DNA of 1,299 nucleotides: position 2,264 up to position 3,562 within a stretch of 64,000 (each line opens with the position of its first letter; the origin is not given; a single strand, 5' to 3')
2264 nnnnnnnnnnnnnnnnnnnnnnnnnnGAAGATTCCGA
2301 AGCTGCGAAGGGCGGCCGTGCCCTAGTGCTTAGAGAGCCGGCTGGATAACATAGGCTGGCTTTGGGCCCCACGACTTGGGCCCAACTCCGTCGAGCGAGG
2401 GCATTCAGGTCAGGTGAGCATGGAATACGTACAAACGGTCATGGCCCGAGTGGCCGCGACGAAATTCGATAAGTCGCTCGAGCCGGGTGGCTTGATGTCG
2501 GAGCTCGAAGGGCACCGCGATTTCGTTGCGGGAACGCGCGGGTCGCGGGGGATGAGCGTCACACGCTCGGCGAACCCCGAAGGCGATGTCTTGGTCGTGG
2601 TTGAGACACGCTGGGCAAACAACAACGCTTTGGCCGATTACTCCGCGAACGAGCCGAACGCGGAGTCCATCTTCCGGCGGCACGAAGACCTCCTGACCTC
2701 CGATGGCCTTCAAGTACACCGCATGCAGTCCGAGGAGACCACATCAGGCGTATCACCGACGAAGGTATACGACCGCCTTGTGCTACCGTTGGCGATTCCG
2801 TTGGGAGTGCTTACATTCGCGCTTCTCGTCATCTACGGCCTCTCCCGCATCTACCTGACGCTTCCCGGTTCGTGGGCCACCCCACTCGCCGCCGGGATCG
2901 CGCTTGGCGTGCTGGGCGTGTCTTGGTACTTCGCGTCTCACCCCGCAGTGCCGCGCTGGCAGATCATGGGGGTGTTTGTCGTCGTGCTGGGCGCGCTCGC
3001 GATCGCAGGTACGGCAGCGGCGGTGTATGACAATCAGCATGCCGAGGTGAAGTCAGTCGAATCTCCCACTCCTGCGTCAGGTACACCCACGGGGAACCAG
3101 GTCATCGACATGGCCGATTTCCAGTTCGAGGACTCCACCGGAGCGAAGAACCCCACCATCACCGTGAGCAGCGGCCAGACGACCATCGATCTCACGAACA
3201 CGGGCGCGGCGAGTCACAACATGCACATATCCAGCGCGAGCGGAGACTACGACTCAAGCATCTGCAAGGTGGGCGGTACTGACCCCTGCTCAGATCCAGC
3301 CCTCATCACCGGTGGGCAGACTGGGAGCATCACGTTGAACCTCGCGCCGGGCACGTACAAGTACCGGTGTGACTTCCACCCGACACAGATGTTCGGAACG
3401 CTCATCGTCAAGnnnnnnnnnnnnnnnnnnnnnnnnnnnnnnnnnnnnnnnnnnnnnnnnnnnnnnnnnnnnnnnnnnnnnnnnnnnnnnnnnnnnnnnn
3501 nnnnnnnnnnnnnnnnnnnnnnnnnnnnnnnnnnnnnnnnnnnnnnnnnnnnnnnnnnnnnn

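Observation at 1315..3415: Copper-delivery and electron-donor module beside an aa3 oxidase that has no cytochrome c domain.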

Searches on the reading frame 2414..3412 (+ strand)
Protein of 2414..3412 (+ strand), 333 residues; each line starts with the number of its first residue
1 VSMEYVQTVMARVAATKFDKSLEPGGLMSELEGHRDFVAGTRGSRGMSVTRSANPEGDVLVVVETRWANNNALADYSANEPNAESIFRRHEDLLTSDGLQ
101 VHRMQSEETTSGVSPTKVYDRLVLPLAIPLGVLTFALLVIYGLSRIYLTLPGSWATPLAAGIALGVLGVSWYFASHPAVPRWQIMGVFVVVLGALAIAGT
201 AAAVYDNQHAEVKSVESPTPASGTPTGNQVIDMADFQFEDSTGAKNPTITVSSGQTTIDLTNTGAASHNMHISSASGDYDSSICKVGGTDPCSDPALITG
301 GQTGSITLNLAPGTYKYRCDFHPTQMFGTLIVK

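Call 3: search_protein_families(library=pfam, max_evalue=0.1, proteins=[window:2414-3412:+])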
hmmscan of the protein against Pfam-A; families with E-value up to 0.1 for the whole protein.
seq(333 aa): 4 families
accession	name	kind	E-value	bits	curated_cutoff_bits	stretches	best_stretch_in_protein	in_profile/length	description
PF00127.26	Copper-bind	-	1.7e-08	35.2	21.2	1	246-333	16-99/99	Copper binding proteins, plastocyanin/azurin family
PF13473.12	Cupredoxin_1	-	1e-06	29.1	27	1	247-332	35-104/104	Cupredoxin-like domain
PF07010.17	Endomucin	-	0.00055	20.4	26.6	1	100-147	168-215/260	Endomucin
PF23933.1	DUF7269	-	0.031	14.8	29.1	1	160-225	1-66/162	Family of unknown function (DUF7269)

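Call 4: search_protein_families(library=ncbifam, max_evalue=0.1, proteins=[window:2414-3412:+])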
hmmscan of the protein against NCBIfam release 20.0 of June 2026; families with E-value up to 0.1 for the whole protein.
seq(333 aa): 3 families
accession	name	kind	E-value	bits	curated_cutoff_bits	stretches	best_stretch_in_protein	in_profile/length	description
TIGR02657.1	amicyanin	equivalog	7.2e-05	23.1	110.2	1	246-332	10-82/83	amicyanin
TIGR02656.1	cyanin_plasto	equivalog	0.0065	16.9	87.85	1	248-333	18-99/99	plastocyanin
TIGR00947.1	2A73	equivalog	0.044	12.8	366.4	1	137-204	204-269/425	IctB family putative bicarbonate transporter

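Call 5: find_homologous_proteins(query=window:2414-3412:+)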
Query seq(333 aa) (333 aa): 179 proteins with E <= 0.001 among 8000 candidates; the best 120 are listed.
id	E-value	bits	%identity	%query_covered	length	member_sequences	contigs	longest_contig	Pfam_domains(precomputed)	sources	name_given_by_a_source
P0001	5.2e-218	740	100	99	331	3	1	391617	PF00127.27,PF13473.13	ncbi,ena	-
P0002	3.4e-179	613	82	99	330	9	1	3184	PF00127.27,PF13473.13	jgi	jgi:hypothetical protein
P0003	3.3e-178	610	82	99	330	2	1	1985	PF00127.27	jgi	jgi:plastocyanin/heme-degrading monooxygenase HmoA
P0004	2.0e-158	545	70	99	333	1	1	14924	PF00127.27,PF13473.13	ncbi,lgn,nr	ncbi:MAG TPA: cupredoxin domain-containing protein [Dehalococcoidia bacterium]|nr:cupredoxin domain-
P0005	2.2e-150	518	70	99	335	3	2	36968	PF00127.27,PF13473.13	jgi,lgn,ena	-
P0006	9.8e-145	500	68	99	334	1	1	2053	PF00127.27,PF13473.13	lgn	-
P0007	7.3e-144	497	68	99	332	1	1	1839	PF13473.13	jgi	jgi:plastocyanin/heme-degrading monooxygenase HmoA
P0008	3.4e-133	462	64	99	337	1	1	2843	PF00127.27,PF13473.13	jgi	-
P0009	5.4e-128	445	58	99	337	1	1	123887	PF13473.13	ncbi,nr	ncbi:MAG: cupredoxin domain-containing protein [Chloroflexi bacterium]|nr:cupredoxin domain-containi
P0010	1.7e-122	427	59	99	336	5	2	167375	PF00127.27,PF13473.13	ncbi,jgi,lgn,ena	-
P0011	4.5e-121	422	58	99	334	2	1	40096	PF00127.27,PF13473.13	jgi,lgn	-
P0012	1.1e-117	411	56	99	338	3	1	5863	PF00127.27,PF13473.13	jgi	jgi:plastocyanin/heme-degrading monooxygenase HmoA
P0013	1.8e-117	410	56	99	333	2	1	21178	PF00127.27,PF13473.13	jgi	jgi:plastocyanin/heme-degrading monooxygenase HmoA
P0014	9.1e-116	405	55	99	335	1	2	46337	PF00127.27,PF13473.13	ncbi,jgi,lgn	jgi:plastocyanin/heme-degrading monooxygenase HmoA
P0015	2.4e-115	403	56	99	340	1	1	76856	PF00127.27,PF13473.13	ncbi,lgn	-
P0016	2.0e-114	400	56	99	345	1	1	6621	PF00127.27,PF13473.13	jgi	jgi:plastocyanin/heme-degrading monooxygenase HmoA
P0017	2.9e-114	400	57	100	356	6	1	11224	PF00127.27,PF13473.13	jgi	jgi:plastocyanin/heme-degrading monooxygenase HmoA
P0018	2.4e-113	397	55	99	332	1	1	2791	PF00127.27,PF13473.13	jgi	jgi:plastocyanin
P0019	3.8e-113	396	57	100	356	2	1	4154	PF00127.27,PF13473.13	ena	-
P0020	3.9e-113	396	55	99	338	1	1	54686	PF00127.27,PF13473.13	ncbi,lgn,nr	ncbi:MAG: cupredoxin domain-containing protein [Chloroflexota bacterium]|nr:cupredoxin domain-contai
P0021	1.5e-112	394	55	99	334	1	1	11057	PF00127.27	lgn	-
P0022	2.1e-112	393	59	99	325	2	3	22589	PF00127.27,PF13473.13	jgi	-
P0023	4.2e-112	392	56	99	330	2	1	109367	PF00127.27,PF13473.13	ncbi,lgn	-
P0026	1.8e-111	390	55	99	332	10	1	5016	PF00127.27,PF13473.13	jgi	jgi:plastocyanin/heme-degrading monooxygenase HmoA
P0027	7.1e-111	388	56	99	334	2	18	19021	PF00127.27,PF13473.13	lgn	-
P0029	1.3e-110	388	54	99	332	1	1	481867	PF00127.27,PF13473.13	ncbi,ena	-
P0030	1.6e-110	387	55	100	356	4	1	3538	PF00127.27,PF13473.13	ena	-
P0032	1.2e-109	384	58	99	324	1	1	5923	PF00127.27,PF13473.13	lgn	-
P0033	1.3e-109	384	55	99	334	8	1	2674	PF00127.27,PF13473.13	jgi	jgi:heme-degrading monooxygenase HmoA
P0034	1.4e-109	384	55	99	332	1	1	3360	PF00127.27,PF13473.13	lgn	-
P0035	5.6e-109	382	55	99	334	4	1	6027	PF00127.27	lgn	-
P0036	6.5e-109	382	54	99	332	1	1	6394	PF00127.27,PF13473.13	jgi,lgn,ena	jgi:plastocyanin/heme-degrading monooxygenase HmoA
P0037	1.1e-108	381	54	99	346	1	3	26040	PF00127.27,PF13473.13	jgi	jgi:plastocyanin/heme-degrading monooxygenase HmoA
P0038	2.6e-108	380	54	99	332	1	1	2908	PF00127.27,PF13473.13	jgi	jgi:plastocyanin/heme-degrading monooxygenase HmoA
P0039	2.7e-108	380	53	100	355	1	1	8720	PF00127.27,PF13473.13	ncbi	-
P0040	3.5e-108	380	54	99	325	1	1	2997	PF00127.27,PF13473.13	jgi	-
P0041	4.5e-108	379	54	99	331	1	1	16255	PF00127.27,PF13473.13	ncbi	-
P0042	1.6e-107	377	53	99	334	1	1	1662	PF00127.27,PF13473.13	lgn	-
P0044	1.8e-106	374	54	99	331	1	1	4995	PF00127.27,PF13473.13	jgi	jgi:plastocyanin/heme-degrading monooxygenase HmoA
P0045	2.1e-106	374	53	99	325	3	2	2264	PF00127.27,PF13473.13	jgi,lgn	jgi:plastocyanin/heme-degrading monooxygenase HmoA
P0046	2.5e-106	374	54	100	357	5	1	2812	PF00127.27,PF13473.13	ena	-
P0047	4.2e-106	373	54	99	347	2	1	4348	PF00127.27,PF13473.13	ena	-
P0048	1.6e-105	371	52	99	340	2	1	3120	PF00127.27,PF13473.13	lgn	-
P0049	2.1e-105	370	54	99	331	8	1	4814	PF00127.27,PF13473.13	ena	-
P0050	2.4e-105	370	52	99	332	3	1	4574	PF00127.27,PF13473.13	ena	-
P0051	2.8e-105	370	52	100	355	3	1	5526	PF00127.27,PF13473.13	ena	-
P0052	5.0e-105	369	53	99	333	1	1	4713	PF00127.27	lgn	-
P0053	5.2e-105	369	45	99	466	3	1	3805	PF00127.27,PF13473.13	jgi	jgi:plastocyanin/heme-degrading monooxygenase HmoA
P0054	1.8e-104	367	45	99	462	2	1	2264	PF00127.27,PF13473.13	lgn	-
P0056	5.8e-102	359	52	99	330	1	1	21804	PF00127.27,PF13473.13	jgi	jgi:plastocyanin/heme-degrading monooxygenase HmoA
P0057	1.2e-101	358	53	99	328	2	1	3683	PF00127.27,PF13473.13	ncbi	-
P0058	2.5e-100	354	52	97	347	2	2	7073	PF00127.27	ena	-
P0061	8.2e-95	336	51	99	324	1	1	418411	PF13473.13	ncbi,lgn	ncbi:MAG: hypothetical protein WEC75_05295 [Dehalococcoidia bacterium]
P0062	3.3e-94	334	41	98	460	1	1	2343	PF00127.27,PF13473.13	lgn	-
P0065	8.9e-92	326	49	99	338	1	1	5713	PF07731.21,PF00127.27,PF13473.13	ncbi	ncbi:MAG: cupredoxin domain-containing protein [Dehalococcoidia bacterium]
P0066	1.2e-91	325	52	99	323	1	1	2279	PF00127.27,PF13473.13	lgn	-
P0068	4.6e-91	323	49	99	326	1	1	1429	PF00127.27,PF13473.13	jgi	jgi:plastocyanin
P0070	1.0e-90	322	52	99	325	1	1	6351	PF00127.27,PF13473.13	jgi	jgi:plastocyanin/heme-degrading monooxygenase HmoA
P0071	1.7e-90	322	52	99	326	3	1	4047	PF00127.27,PF13473.13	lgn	-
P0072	3.1e-90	321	52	99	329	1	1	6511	PF00127.27,PF13473.13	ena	-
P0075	4.2e-89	317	53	99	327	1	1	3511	PF00127.27,PF13473.13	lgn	-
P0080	2.0e-87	311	50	99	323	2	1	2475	PF00127.27,PF13473.13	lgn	-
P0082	3.2e-87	311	47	99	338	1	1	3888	PF00127.27,PF13473.13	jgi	jgi:plastocyanin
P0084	2.3e-86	308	50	99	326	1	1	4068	PF00127.27,PF13473.13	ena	-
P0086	3.3e-85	304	50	99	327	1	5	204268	PF00127.27,PF13473.13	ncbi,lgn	-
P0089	1.7e-83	298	45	99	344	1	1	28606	PF00127.27,PF13473.13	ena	-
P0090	1.6e-82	295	44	99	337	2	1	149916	PF00127.27,PF13473.13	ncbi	-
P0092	7.2e-82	293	47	98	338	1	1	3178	PF00127.27,PF13473.13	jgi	jgi:hypothetical protein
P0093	9.0e-82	293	43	99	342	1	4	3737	PF00127.27,PF13473.13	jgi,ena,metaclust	jgi:plastocyanin/heme-degrading monooxygenase HmoA|metaclust:\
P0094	9.2e-82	293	44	99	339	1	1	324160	PF00127.27,PF13473.13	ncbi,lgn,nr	ncbi:MAG TPA: cupredoxin domain-containing protein [Dehalococcoidia bacterium]|nr:cupredoxin domain-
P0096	3.5e-81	291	43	99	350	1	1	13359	PF00127.27,PF13473.13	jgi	jgi:plastocyanin/heme-degrading monooxygenase HmoA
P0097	4.4e-81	291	46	99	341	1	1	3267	PF00127.27,PF13473.13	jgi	jgi:plastocyanin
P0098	2.6e-80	288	42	99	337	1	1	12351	PF00127.27,PF13473.13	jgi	jgi:plastocyanin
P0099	4.5e-80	287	43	99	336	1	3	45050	PF00127.27,PF13473.13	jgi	jgi:plastocyanin/heme-degrading monooxygenase HmoA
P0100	7.9e-80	286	46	99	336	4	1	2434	PF00127.27,PF13473.13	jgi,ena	-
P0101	1.1e-79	286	44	99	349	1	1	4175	PF00127.27,PF13473.13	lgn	-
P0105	3.5e-79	284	44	98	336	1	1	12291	PF00127.27,PF13473.13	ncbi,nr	ncbi:MAG TPA: cupredoxin domain-containing protein [Dehalococcoidia bacterium]|nr:cupredoxin domain-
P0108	1.4e-78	282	45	99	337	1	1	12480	PF00127.27,PF13473.13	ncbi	-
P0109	1.9e-78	282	43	99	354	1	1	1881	PF00127.27,PF13473.13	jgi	jgi:plastocyanin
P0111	3.2e-78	281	46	99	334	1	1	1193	PF00127.27,PF13473.13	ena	-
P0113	1.7e-77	279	44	99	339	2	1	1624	PF00127.27,PF13473.13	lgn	-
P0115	3.2e-77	278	44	98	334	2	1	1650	PF00127.27,PF13473.13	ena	-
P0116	5.3e-76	274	44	99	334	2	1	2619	PF00127.27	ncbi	-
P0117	7.8e-76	273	44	99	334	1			PF00127.27,PF13473.13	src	-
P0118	1.2e-75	273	46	99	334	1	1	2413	PF00127.27,PF13473.13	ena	-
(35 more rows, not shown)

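Call 8: find_encoding_contigs(protein=P0001, flank=10000, max_places=4)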
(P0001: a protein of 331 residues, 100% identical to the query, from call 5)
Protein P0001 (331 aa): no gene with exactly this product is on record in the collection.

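Call 9: find_encoding_contigs(protein=P0029, flank=10000, max_places=3)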
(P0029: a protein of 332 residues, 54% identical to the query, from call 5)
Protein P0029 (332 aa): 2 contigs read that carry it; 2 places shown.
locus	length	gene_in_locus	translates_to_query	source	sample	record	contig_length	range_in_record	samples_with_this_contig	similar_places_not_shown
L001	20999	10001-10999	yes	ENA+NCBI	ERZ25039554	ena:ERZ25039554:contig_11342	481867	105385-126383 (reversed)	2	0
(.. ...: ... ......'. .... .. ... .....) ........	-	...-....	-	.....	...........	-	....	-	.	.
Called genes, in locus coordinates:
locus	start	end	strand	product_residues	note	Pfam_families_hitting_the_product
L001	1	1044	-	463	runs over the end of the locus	PF03916:NrfD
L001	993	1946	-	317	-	PF13187:Fer4_9 (faint), PF12838:Fer4_7 (faint), PF13247:Fer4_11, PF00037:Fer4 (weak), PF12797:Fer4_2 (weak), PF12837:Fer4_6 (weak), PF13237:Fer4_10 (weak)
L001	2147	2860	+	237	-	PF00072:Response_reg, PF00196:GerE, PF08281:Sigma70_r4_2 (weak)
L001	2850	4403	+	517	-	PF07730:HisKA_3, PF02518:HATPase_c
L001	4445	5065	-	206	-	PF00702:Hydrolase, PF13419:HAD_2, PF13242:Hydrolase_like (weak)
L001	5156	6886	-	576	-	PF00795:CN_hydrolase, PF02540:NAD_synthase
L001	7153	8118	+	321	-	PF00005:ABC_tran, PF13304:AAA_21 (faint)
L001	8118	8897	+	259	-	PF01061:ABC2_membrane, PF03379:CcmB (weak), PF12679:ABC2_membrane_2 (weak), PF12698:ABC2_membrane_3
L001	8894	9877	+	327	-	-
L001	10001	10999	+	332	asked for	PF13473:Cupredoxin_1, PF00127:Copper-bind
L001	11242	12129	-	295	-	PF09678:Caa3_CtaG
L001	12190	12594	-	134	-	PF03626:COX4_pro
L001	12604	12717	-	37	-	-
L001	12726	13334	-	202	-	PF00510:COX3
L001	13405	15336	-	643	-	PF00115:COX1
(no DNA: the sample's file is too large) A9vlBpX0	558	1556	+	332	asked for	PF13473:Cupredoxin_1, PF00127:Copper-bind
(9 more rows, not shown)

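Call 10: find_encoding_contigs(protein=P0061, flank=10000, max_places=3)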
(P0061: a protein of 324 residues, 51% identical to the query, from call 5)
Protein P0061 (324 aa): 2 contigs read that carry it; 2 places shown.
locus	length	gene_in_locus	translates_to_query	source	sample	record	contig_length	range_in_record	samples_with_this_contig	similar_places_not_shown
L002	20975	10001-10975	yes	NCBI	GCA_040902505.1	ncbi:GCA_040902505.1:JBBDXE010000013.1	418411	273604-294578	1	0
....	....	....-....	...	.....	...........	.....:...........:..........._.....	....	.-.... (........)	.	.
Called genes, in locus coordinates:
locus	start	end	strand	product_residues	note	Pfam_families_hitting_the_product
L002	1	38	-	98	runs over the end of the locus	-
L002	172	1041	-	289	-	PF21863:HTH_67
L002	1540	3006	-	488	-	PF13336:AcetylCoA_hyd_C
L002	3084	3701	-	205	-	PF00702:Hydrolase, PF13419:HAD_2, PF13242:Hydrolase_like (weak)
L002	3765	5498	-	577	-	PF00795:CN_hydrolase, PF02540:NAD_synthase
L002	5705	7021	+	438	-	-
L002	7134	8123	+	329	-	PF00005:ABC_tran, PF13304:AAA_21 (faint), PF13732:DrrA1-3_C (faint)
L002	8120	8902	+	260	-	PF01061:ABC2_membrane, PF03379:CcmB (weak), PF12679:ABC2_membrane_2 (faint), PF12698:ABC2_membrane_3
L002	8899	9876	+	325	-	-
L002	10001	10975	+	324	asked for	PF13473:Cupredoxin_1 (weak)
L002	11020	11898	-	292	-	PF00149:Metallophos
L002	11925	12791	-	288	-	PF09678:Caa3_CtaG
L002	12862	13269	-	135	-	PF03626:COX4_pro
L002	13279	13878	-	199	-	PF00510:COX3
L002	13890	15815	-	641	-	PF00115:COX1, PF12270:Cyt_c_ox_IV (weak)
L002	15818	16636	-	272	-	PF02790:COX2_TM, PF00116:COX2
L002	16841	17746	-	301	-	PF01040:UbiA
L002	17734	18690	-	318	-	PF02628:COX15-CtaA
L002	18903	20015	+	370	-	PF08240:ADH_N, PF16912:Glu_dehyd_C (weak), PF00107:ADH_zinc_N, PF13602:ADH_zinc_N_2 (weak)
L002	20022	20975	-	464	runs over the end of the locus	PF00930:DPPIV_N (faint), PF07676:PD40 (faint), PF26550:Tricorn_2nd (faint), PF00400:WD40 (faint), PF23381:Beta-prop_IFT122_1st (faint), PF25174:Beta-prop_THOC3 (faint), PF26549:Tricorn_N (weak)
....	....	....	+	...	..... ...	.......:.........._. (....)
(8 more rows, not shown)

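Call 18: search_solved_structures(query=A1, max_evalue=10, show_alignments=3)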
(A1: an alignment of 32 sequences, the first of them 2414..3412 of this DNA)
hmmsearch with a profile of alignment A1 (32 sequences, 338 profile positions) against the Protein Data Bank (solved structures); distinct sequences matched with E-value up to 10: 80 (the best 60 are shown).
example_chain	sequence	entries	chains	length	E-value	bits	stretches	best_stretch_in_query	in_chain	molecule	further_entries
3ay2_A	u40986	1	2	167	8.8e-08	35.2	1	209-336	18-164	Lipid modified azurin protein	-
1pla_A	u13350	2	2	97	1.5e-05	27.8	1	252-337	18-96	PLASTOCYANIN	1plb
2n0m_A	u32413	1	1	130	5.5e-05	26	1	232-336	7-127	Lipid modified azurin protein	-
4hcf_A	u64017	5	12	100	6.5e-05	25.7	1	232-338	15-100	Cupredoxin 1 | Cytochrome B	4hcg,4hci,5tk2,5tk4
6kol_A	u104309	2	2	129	0.00011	25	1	249-337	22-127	Blue (Type 1) copper domain protein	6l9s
1sfd_A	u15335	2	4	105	0.00015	24.5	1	219-338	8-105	Amicyanin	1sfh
2aan_A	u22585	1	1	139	0.00019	24.2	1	239-337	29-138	auracyanin A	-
1bxu_A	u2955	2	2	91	0.00053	22.8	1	250-338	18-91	PLASTOCYANIN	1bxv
2bz7_A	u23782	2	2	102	0.00064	22.5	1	251-338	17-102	PLASTOCYANIN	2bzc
2qdv_A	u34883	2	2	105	0.00077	22.2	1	218-338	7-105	Amicyanin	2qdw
1kdi_A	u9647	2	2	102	0.0011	21.7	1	251-338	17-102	PLASTOCYANIN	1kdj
2plt_A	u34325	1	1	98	0.002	20.8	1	251-338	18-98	PLASTOCYANIN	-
6yez_P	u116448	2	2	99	0.0022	20.7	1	252-337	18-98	Plastocyanin, chloroplastic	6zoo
1sf3_A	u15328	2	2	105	0.0026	20.5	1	219-338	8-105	Amicyanin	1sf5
3cvb_A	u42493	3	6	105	0.0028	20.4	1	252-338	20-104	Plastocyanin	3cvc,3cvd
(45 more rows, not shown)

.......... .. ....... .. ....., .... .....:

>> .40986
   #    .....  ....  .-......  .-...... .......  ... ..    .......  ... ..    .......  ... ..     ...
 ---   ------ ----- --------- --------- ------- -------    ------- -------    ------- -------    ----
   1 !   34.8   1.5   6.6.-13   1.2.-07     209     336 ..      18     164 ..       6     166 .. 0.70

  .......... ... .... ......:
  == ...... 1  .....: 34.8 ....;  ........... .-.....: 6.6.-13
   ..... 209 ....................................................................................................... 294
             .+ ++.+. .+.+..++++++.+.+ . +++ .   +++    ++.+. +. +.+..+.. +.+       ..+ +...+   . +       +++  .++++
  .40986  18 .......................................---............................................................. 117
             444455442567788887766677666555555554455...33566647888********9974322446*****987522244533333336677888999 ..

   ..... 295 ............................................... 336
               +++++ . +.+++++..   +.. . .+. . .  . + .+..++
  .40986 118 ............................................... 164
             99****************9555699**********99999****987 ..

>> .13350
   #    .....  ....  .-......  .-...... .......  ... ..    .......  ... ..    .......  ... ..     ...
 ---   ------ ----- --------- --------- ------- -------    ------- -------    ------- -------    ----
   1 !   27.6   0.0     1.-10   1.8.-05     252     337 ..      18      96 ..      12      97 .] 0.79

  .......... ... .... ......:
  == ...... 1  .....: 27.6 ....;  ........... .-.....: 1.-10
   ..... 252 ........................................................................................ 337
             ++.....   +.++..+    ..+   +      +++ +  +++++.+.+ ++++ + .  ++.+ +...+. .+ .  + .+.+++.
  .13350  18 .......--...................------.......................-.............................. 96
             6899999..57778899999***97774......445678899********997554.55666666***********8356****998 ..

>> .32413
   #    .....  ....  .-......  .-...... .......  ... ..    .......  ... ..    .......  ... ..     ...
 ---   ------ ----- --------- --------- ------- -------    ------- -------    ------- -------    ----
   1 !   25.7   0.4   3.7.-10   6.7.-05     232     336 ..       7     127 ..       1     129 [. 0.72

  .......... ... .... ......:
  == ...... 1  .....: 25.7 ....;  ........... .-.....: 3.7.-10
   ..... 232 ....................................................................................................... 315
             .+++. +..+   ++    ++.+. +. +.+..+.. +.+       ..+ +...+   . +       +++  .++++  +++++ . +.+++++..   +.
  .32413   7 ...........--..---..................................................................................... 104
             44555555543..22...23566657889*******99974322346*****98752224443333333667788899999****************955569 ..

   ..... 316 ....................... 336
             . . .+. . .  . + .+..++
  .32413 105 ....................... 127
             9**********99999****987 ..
